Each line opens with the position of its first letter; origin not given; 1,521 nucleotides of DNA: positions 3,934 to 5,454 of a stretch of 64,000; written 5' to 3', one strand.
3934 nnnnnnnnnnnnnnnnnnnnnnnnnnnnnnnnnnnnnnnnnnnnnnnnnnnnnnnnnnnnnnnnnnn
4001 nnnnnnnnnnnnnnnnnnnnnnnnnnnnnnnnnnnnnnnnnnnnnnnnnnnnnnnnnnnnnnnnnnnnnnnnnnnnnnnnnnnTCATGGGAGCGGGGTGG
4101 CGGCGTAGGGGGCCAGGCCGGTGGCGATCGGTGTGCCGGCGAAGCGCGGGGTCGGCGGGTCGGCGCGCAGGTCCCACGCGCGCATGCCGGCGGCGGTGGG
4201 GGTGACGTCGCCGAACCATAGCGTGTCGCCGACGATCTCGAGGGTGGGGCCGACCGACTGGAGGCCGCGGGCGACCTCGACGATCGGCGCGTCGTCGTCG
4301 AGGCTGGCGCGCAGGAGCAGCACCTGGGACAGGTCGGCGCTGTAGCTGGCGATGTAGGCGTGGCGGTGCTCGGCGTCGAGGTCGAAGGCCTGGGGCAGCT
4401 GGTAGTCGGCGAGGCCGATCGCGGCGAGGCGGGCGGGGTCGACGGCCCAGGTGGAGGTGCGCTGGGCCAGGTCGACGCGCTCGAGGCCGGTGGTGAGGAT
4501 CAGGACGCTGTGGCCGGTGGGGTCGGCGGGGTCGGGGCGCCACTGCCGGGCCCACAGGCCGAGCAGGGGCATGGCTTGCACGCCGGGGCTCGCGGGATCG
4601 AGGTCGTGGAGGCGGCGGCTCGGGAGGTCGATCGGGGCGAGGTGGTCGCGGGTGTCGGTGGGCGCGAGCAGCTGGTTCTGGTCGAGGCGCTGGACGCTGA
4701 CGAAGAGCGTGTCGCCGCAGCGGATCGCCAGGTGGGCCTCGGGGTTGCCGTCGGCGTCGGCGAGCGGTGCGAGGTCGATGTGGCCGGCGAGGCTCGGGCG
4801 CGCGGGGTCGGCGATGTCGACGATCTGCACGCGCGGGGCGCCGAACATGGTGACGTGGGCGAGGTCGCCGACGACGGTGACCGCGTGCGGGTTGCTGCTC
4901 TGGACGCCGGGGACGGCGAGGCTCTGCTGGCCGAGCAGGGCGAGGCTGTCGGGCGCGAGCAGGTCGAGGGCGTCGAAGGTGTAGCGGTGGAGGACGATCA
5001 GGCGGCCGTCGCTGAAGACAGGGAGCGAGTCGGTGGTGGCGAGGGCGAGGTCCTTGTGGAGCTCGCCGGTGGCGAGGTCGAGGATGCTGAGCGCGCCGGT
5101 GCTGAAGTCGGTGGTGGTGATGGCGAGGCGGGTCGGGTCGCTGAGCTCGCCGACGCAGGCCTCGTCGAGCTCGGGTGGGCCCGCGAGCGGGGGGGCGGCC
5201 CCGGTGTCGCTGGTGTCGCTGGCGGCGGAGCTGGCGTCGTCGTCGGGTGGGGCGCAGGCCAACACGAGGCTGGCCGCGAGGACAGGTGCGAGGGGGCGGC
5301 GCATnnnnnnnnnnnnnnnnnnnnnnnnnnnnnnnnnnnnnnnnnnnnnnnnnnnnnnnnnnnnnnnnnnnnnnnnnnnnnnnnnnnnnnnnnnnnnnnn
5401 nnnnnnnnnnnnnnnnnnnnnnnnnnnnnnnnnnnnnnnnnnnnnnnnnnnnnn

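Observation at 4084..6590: Two tandem paralogous ~410-aa lipoproteins between btuB and btuF, candidate BtuG-like surface B12-capture proteins in a Myxococcota-like genome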

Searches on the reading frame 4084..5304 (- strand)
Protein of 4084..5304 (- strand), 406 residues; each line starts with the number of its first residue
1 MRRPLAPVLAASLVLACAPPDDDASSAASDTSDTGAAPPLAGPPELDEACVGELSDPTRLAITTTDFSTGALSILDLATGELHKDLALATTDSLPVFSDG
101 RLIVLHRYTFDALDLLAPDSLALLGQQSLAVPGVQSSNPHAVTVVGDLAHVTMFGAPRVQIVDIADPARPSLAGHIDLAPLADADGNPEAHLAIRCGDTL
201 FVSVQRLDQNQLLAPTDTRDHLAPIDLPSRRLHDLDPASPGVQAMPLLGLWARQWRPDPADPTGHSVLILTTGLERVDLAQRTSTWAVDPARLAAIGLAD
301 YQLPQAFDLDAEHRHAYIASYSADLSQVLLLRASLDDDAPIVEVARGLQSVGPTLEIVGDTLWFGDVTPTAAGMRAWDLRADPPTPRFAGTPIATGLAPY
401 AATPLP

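Call 7: search_protein_families(library=pfam, proteins=[window:4084-5304:-], max_evalue=1)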
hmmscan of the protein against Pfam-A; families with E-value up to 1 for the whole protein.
window:4084-5304:- (406 aa): 1 family
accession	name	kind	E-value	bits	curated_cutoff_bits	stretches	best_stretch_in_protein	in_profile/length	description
PF08309.17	LVIVD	-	0.12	12.2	20.2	1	142-176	7-40/42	LVIVD repeat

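Call 8: search_protein_families(library=ncbifam, proteins=[window:4084-5304:-], max_evalue=1)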
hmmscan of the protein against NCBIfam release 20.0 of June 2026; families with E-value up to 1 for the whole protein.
window:4084-5304:- (406 aa): 0 families

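Call 10: find_homologous_proteins(query=window:4084-5304:-)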
Query window:4084-5304:- (406 aa): 79 proteins with E <= 0.001 among 8000 candidates.
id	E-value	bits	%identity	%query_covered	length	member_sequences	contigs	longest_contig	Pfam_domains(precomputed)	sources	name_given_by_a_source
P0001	7.5e-245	830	94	100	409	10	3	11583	-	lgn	-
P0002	4.7e-233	792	88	100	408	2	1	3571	-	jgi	-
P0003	1.4e-206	704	80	100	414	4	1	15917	-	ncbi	-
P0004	1.9e-205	701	80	100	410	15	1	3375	-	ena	-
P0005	2.3e-204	697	79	100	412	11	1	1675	-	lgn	-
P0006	2.4e-203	694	80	100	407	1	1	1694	-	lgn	-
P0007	2.2e-199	681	78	100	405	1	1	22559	-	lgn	-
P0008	8.5e-199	679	79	100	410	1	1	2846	-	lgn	-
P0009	3.1e-169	581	70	100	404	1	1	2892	-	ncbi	-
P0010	1.4e-167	576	68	100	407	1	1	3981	-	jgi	jgi:hypothetical protein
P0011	1.7e-164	566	69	100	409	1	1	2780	-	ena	-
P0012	3.8e-164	565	68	100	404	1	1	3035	-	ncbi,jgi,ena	ncbi:MAG TPA: hypothetical protein VGB85_16965 [Nannocystis sp.]|jgi:hypothetical protein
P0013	2.6e-163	562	69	91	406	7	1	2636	-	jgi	-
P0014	2.8e-163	562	68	100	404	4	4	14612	-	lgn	-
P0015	2.4e-159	549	66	99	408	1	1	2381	-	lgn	-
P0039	3.1e-112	394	55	91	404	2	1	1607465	-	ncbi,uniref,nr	ncbi:hypothetical protein [Nannocystis radixulma]|uniref:BPP domain-containing protein n=1 Tax=Nanno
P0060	2.3e-90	322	46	99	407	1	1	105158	-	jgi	jgi:hypothetical protein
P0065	2.0e-76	276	44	88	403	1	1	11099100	-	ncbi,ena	-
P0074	1.1e-21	95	31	84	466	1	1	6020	PF13860.13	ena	-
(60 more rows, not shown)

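Call 13: find_encoding_contigs(protein=P0039, flank=10000, max_places=3)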
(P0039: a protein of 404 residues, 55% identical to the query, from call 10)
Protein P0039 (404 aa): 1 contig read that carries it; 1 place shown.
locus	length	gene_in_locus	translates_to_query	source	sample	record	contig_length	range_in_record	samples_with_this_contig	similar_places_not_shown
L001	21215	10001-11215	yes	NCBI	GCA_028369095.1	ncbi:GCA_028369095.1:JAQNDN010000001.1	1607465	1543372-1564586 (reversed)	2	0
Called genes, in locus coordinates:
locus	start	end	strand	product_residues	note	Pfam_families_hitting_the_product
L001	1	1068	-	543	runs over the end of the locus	PF06418:CTP_synth_N, PF00117:GATase, PF07722:Peptidase_C26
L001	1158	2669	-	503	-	PF00289:Biotin_carb_N, PF02222:ATP-grasp, PF02786:CPSase_L_D2, PF07478:Dala_Dala_lig_C, PF02785:Biotin_carb_C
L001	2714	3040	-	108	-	-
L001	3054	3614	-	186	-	PF01192:RNA_pol_Rpb6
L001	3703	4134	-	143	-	PF04391:DUF533 (weak)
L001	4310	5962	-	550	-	-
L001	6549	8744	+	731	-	PF07715:Plug, PF00593:TonB_dep_Rec_b-barrel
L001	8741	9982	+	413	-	-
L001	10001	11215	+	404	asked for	-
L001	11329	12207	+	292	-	PF01497:Peripla_BP_2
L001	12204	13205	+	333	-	PF01032:FecCD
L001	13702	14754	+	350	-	-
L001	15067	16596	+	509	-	-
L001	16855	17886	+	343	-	PF00195:Chal_sti_synt_N (weak), PF00108:Thiolase_N, PF08545:ACP_syn_III, PF08541:ACP_syn_III_C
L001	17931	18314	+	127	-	-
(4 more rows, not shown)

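Call 14: find_encoding_contigs(protein=P0065, flank=8000, max_places=2)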
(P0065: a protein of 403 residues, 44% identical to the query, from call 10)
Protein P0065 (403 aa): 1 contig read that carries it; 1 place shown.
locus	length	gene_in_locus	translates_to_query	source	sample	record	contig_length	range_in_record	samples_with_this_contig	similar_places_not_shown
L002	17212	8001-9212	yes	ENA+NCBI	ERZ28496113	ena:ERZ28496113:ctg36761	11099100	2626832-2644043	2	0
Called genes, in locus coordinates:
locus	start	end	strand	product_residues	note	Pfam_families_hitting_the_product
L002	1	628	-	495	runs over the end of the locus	PF00309:Sigma54_AID, PF04963:Sigma54_CBD, PF04552:Sigma54_DBD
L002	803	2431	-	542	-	PF06418:CTP_synth_N, PF00117:GATase, PF07722:Peptidase_C26 (weak)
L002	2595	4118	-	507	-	PF00289:Biotin_carb_N, PF02222:ATP-grasp, PF02786:CPSase_L_D2, PF07478:Dala_Dala_lig_C, PF02785:Biotin_carb_C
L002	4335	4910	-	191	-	PF01192:RNA_pol_Rpb6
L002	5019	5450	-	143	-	PF04391:DUF533 (weak), PF05099:TerB (weak)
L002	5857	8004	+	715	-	PF07715:Plug, PF00593:TonB_dep_Rec_b-barrel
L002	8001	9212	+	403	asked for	-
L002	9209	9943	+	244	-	-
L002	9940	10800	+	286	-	PF01497:Peripla_BP_2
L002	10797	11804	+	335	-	PF01032:FecCD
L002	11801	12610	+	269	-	PF00005:ABC_tran, PF02463:SMC_N (faint), PF13304:AAA_21 (weak)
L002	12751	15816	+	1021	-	PF00270:DEAD, PF04851:ResIII, PF18766:SWI2_SNF2, PF00271:Helicase_C, PF11907:DUF3427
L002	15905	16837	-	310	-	PF01965:DJ-1_PfpI, PF00165:HTH_AraC (faint), PF12833:HTH_18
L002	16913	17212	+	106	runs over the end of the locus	-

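Call 15: find_encoding_contigs(protein=P0060, flank=8000, max_places=2)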
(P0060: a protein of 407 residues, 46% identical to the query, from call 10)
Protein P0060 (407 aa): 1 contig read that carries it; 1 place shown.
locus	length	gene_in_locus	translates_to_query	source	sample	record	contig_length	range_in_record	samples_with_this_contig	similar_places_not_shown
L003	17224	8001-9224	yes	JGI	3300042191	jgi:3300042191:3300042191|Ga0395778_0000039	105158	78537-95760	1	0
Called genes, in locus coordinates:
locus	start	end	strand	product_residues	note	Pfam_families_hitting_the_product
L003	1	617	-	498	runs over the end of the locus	PF00309:Sigma54_AID, PF04963:Sigma54_CBD, PF04552:Sigma54_DBD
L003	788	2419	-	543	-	PF06418:CTP_synth_N, PF00117:GATase, PF07722:Peptidase_C26 (weak)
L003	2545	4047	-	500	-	PF00289:Biotin_carb_N, PF02222:ATP-grasp, PF02786:CPSase_L_D2, PF07478:Dala_Dala_lig_C, PF02785:Biotin_carb_C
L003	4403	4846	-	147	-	-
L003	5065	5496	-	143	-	PF04391:DUF533 (weak)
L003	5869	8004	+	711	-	PF07715:Plug, PF00593:TonB_dep_Rec_b-barrel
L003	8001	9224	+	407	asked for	-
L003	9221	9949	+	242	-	-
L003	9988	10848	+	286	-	PF01497:Peripla_BP_2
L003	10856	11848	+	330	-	PF01032:FecCD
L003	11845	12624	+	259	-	PF13476:AAA_23 (weak), PF00005:ABC_tran, PF02463:SMC_N (faint), PF13304:AAA_21 (weak)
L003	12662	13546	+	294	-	PF01370:Epimerase, PF16363:GDP_Man_Dehyd (faint), PF08338:DUF1731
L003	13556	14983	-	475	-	PF00206:Lyase_1, PF10397:ADSL_C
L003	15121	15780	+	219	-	PF04542:Sigma70_r2, PF22029:PhyR_sigma2 (weak), PF08281:Sigma70_r4_2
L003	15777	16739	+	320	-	PF13490:zf-HC2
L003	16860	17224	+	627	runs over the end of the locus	-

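Call 16: find_encoding_contigs(protein=P0074, flank=8000, max_places=2)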
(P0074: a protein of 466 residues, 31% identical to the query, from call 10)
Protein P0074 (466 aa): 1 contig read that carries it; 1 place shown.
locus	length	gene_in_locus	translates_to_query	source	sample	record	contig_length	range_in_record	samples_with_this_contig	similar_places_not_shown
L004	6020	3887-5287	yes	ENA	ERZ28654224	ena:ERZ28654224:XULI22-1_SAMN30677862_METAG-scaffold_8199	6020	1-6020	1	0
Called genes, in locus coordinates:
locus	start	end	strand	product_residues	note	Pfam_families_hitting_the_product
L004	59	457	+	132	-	-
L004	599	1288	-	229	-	-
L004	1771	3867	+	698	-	-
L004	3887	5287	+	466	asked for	PF13860:FlgD_ig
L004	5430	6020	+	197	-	?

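Call 17: predict_structure(alignment_id=A1)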
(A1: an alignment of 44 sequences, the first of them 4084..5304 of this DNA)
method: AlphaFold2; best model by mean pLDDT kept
length: 406 residues; sequences in the alignment: 44
mean_pLDDT: 92.1   pTM: 0.88
mean pLDDT of the five models: 92.1, 91.7, 91.7, 91.6, 91.3
residues with pLDDT >= 90: 359; 70-90: 12; 50-70: 12; < 50: 23
segments of 3 or more residues with pLDDT < 50: 1-7, 15-17, 22-33
pLDDT, mean of each block of 10 residues (from residue 1): 47 50 44 71 97 91 96 97 96 95 96 95 97 96 97 98 98 98 94 97 96 94 98 98 97 96 98 98 98 97 97 97 97 97 97 94 96 97 96 96 96
secondary structure, 60 per line:
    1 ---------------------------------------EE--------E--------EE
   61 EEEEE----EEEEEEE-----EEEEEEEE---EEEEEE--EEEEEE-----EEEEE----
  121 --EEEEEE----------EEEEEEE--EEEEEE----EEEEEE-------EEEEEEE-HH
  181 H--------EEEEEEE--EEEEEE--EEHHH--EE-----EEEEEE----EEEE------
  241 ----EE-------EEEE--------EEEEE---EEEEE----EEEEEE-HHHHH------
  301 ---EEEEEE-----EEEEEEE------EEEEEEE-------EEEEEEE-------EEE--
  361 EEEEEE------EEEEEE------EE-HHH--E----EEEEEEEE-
elements in order: E59-65 E70-76 E82-89 E93-98 E101-106 E112-116 E123-128 E139-145 E148-153 E158-163 E171-177 E190-196 E199-204 E221-226 E231-234 E254-257 E266-270 E274-278 E283-288 H290-294 E304-309 E315-321 E328-334 E342-348 E356-358 E361-366 E373-378 E398-405

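Call 21: fold_search(model_id=the predicted structure, library=pdb)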
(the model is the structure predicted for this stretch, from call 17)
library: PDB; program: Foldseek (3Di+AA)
matches with E <= 10: 1656; with E <= 0.001: 1055
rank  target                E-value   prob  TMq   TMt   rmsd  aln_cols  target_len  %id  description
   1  8okv_A                3.3e-12  1.00  0.59  0.73   3.9       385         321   12  lipoprotein BT2095 from Bacteroides thetaiotamicron bound to cyanocobalamin CnCbl (released 2023-09-20)
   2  8okv_C                5.3e-12  1.00  0.57  0.69   7.1       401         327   12  lipoprotein BT2095 from Bacteroides thetaiotamicron bound to cyanocobalamin CnCbl (released 2023-09-20)
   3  8okv_D                8.4e-12  1.00  0.54  0.67   7.3       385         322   13  lipoprotein BT2095 from Bacteroides thetaiotamicron bound to cyanocobalamin CnCbl (released 2023-09-20)
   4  8bmx_D                8.4e-12  1.00  0.52  0.62  10.5       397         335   15  Bacteroides thetaiotaomicron B12 TonB dependent transporter in complex with a surface lipoprotein (released 2023-09-20)
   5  8bai_A                9.3e-12  1.00  0.57  0.71   4.3       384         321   14  The surface-exposed lipo-protein of BtuG2 in complex with cyanocobalamin. (released 2023-10-25)
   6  8bai_B                1.6e-11  1.00  0.59  0.73   4.0       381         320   14  The surface-exposed lipo-protein of BtuG2 in complex with cyanocobalamin. (released 2023-10-25)
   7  8ptf                  1.6e-11  1.00  0.57  0.67   6.5       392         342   12  The surface-exposed lipo-protein of BtuG2 in complex with cyanocobalamin. (released 2024-07-24)
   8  8bn0                  1.7e-11  1.00  0.58  0.67   6.3       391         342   15  Bacteroides thetaiotaomicron surface protein BT1954 bound to (released 2023-08-16)
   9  8p97_B                2.2e-11  1.00  0.55  0.66   9.9       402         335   12  BtuB3G3 bound to cyanocobalamin with disordered EL8 (released 2023-08-16)
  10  8okv_B                2.6e-11  1.00  0.58  0.70   8.4       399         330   12  lipoprotein BT2095 from Bacteroides thetaiotamicron bound to cyanocobalamin CnCbl (released 2023-09-20)
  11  8bmy_A                2.9e-11  1.00  0.56  0.67   5.6       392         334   14  Bacteroides thetaiotaomicron surface lipoprotein bound to cyanocobalamin (released 2023-08-16)
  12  8bmz_B                3.8e-11  1.00  0.57  0.69   7.2       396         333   15  Bacteroides thetaiotaomicron surface lipoprotein BT1954 bound to adenosylcobalamin (released 2023-08-16)
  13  8ptd                  4.2e-11  1.00  0.58  0.67   7.1       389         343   11  The surface-exposed lipo-protein of BtuG1 in complex with cyanocobalamin. (released 2024-07-24)
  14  3dsm                  4.6e-11  1.00  0.57  0.70   4.2       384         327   14  Crystal structure of the surface layer protein BACUNI_02894 from Bacteroides uniformis, Northeast Structural Genomics Co (released 2008-09-09)
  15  8bmz_A                6.0e-11  1.00  0.57  0.69   7.2       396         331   15  Bacteroides thetaiotaomicron surface lipoprotein BT1954 bound to adenosylcobalamin (released 2023-08-16)
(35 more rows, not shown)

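Call 23: search_solved_structures(query=A1, max_evalue=10, show_alignments=3)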
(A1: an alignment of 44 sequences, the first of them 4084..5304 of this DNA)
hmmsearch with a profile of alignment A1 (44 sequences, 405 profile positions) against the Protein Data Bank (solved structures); distinct sequences matched with E-value up to 10: 7.
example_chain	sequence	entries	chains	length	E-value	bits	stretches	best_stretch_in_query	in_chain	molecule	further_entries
3vgz_A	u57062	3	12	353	0.0011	21.1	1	63-152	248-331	Uncharacterized protein YncE | PQQ-dependent catabolism-associated beta-propeller protein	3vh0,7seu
8blw_B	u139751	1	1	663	0.0014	20.8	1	94-159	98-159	YncE family protein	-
8ptf_A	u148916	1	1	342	0.0017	20.5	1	94-159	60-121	YncE family protein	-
8ptd_A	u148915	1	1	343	0.0017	20.5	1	94-159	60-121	YncE family protein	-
5c2v_B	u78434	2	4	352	0.04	16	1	65-154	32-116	HYDRAZINE SYNTHASE BETA SUBUNIT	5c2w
5dbt_A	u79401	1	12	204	0.23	13.5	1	40-88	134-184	Deoxyribose-phosphate aldolase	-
5dbu_A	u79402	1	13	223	0.26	13.3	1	40-88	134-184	Deoxyribose-phosphate aldolase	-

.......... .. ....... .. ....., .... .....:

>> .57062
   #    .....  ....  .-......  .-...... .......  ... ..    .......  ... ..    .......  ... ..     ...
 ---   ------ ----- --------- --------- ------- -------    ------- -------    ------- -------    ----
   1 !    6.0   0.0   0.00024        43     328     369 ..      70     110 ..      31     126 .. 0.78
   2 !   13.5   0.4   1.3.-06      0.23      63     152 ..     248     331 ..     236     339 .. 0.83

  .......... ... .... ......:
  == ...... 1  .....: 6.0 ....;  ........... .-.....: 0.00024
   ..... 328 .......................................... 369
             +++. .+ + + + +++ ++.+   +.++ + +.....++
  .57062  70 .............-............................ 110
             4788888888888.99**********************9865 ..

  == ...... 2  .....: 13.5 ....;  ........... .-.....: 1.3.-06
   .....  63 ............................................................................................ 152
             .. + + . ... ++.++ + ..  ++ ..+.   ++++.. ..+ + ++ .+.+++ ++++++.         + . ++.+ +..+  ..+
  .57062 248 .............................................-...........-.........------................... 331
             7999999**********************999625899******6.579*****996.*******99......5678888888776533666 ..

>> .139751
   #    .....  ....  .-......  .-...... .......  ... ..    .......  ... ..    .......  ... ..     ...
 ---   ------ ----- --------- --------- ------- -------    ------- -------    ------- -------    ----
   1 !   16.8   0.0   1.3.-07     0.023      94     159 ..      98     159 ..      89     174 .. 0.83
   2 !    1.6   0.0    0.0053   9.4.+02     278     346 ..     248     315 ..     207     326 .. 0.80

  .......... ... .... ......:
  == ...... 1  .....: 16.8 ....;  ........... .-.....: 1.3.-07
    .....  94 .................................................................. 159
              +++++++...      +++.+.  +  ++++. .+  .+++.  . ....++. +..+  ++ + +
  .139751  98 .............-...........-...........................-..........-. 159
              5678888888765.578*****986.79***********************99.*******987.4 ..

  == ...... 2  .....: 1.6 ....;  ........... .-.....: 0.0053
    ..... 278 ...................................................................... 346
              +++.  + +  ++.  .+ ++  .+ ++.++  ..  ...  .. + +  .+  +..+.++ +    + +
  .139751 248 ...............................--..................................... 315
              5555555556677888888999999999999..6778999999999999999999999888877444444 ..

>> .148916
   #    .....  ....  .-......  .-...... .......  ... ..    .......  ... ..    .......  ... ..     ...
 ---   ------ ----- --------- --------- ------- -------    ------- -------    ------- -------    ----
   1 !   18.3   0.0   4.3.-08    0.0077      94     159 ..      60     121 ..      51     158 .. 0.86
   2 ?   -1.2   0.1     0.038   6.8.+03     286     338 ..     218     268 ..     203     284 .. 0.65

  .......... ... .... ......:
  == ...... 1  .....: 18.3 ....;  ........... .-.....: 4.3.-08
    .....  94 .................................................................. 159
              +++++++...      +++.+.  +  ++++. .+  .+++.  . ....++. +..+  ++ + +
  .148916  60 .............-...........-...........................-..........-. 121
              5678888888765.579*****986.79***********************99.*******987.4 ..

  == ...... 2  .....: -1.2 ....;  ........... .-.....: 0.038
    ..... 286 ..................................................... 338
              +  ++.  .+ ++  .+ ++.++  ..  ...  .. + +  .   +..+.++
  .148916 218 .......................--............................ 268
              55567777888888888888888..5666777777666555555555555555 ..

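Call 38: search_protein_representatives(alignment_id=A1)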
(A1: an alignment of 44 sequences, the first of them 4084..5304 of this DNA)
Query: 44 sequences, 405 profile positions. Proteins with E-value up to 0.001 (for the whole library): 4139; up to 1e-10: 2099; up to 1e-30: 524. The best 150 are listed.
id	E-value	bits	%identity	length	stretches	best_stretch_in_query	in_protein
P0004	2.9e-164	563.1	-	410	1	4-405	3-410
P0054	7.6e-155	532.1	-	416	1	4-405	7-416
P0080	9.7e-155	531.8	-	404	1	9-405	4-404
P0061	2.1e-146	504.3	-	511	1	10-405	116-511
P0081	4.1e-141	486.9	-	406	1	12-405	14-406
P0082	2.2e-137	474.7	-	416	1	27-403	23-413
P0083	7.5e-136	469.6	-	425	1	5-403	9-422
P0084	8.6e-135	466.1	-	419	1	27-405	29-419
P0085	1.5e-129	448.8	-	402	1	11-405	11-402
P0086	3.6e-128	444.3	-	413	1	1-405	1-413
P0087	1.1e-126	439.4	-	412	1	9-405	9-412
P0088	1.1e-123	429.6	-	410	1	8-402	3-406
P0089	3.0e-123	428.1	-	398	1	4-405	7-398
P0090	6.4e-122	423.7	-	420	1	9-405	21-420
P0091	3.6e-120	417.9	-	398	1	13-405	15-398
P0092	3.3e-119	414.8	-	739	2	54-403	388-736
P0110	9.5e-93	327.6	-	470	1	51-403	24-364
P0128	1.3e-80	287.7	-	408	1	51-405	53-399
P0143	8.7e-71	255.3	-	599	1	55-404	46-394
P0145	3.3e-70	253.4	-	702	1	55-404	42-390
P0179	5.3e-64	233.0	-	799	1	47-404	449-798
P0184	1.8e-63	231.2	-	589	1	54-403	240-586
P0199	2.1e-58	214.6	-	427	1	15-399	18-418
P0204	7.6e-58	212.7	-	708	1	46-402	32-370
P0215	2.0e-56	208.1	-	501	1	45-402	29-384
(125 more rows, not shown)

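Call 40: search_protein_families(library=pfam, alignment_id=A3, max_evalue=0.001)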
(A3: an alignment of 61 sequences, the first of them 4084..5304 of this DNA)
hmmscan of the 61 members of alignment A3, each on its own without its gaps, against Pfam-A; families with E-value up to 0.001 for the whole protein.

A. member 1, window:4084-5304:- (406 aa): 0 families

B. families by the number of members that match (of 61 scanned): 7 families
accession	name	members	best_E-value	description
PF13860.13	FlgD_ig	12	5.8e-10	FlgD Ig-like domain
PF13948.11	DUF4215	1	7.4e-06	Domain of unknown function (DUF4215)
PF18962.6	Por_Secre_tail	1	7.7e-06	Secretion system C-terminal sorting domain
PF21783.3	YNCE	1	1.5e-05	YNCE-like beta-propeller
PF16819.11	DUF5074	1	0.00039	Domain of unknown function (DUF5074)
PF08450.18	SGL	1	0.00066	SMP-30/Gluconolactonase/LRE-like region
PF01436.27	NHL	1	0.00074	NHL repeat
